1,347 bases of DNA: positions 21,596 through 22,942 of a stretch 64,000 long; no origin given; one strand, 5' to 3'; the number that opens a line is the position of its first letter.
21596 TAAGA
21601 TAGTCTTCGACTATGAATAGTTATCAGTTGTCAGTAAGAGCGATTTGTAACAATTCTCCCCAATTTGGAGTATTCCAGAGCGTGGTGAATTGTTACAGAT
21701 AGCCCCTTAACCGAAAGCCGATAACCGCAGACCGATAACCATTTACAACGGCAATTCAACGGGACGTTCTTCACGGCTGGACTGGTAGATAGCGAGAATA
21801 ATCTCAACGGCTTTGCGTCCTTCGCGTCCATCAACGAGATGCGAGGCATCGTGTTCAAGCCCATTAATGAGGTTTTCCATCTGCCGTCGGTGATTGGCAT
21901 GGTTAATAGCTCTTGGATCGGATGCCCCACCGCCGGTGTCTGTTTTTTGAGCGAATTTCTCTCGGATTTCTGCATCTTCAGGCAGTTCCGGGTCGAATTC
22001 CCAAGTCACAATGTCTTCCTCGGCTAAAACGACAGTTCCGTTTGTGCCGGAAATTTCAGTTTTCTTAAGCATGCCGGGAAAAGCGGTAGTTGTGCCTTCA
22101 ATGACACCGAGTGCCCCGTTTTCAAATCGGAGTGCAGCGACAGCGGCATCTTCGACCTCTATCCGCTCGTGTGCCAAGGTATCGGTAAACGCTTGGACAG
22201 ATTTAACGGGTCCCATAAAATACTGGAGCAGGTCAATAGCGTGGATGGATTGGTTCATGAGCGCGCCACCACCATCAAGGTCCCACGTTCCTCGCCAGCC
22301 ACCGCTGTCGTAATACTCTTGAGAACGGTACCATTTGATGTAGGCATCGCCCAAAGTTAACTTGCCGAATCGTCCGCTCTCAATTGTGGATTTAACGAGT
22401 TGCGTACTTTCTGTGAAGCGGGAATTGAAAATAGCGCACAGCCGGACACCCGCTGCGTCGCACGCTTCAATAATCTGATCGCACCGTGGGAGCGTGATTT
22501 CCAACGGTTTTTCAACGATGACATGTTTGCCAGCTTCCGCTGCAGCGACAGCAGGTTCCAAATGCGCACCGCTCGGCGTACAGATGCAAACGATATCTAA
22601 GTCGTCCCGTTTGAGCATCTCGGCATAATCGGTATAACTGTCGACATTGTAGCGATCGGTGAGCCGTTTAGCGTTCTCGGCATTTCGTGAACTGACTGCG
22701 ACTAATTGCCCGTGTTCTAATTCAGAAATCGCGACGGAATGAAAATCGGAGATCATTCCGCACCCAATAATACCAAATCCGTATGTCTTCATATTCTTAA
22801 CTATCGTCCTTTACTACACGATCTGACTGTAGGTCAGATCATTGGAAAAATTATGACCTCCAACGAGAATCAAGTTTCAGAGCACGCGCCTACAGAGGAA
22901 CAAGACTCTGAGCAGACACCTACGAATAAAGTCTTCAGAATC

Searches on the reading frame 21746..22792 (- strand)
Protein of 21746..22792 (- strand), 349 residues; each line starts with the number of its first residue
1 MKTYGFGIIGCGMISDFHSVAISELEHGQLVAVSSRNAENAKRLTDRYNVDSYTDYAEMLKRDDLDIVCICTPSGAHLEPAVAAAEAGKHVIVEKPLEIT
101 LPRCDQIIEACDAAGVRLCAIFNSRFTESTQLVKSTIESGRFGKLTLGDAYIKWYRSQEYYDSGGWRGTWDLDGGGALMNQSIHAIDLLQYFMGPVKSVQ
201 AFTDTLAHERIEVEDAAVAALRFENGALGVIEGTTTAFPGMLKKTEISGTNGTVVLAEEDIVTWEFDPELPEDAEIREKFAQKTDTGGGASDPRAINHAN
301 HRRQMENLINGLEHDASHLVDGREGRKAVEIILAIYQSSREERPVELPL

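Call 78: find_related_loci(query=window:21746-22792:-, collection=metagenome_contigs, flank=6000)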
Query window:21746-22792:- (349 aa) in metagenome_contigs; peptide patterns used: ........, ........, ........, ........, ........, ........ (x = any residue, [..] = any of these).
226 stretches matched a pattern; 194 encode a relative of the query (tblastn E <= 1e-3); the best 80 are kept; 80 distinct loci.
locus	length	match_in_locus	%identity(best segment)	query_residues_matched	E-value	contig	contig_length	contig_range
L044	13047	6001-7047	97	1-349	0e+0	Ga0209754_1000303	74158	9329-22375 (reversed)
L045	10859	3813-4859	95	1-349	0e+0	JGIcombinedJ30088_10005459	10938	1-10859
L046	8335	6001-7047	89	1-349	0e+0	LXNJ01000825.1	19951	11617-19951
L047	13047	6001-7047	88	1-349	0e+0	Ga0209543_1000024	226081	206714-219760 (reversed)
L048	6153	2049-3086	88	1-346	0e+0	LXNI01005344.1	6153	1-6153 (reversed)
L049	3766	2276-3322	86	1-349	0e+0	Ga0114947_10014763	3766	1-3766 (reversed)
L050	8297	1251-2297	78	1-349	0e+0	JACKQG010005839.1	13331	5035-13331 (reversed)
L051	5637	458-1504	74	1-349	0e+0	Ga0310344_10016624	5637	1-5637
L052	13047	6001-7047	74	1-349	0e+0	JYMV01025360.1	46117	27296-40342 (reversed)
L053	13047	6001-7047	78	1-349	0e+0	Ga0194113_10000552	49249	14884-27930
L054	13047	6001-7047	78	1-349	0e+0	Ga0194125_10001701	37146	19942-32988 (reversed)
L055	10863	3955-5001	74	1-349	0e+0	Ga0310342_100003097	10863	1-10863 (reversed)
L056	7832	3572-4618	74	1-349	0e+0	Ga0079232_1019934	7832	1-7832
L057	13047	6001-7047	74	1-349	0e+0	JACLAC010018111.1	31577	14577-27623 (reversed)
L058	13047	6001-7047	74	1-349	0e+0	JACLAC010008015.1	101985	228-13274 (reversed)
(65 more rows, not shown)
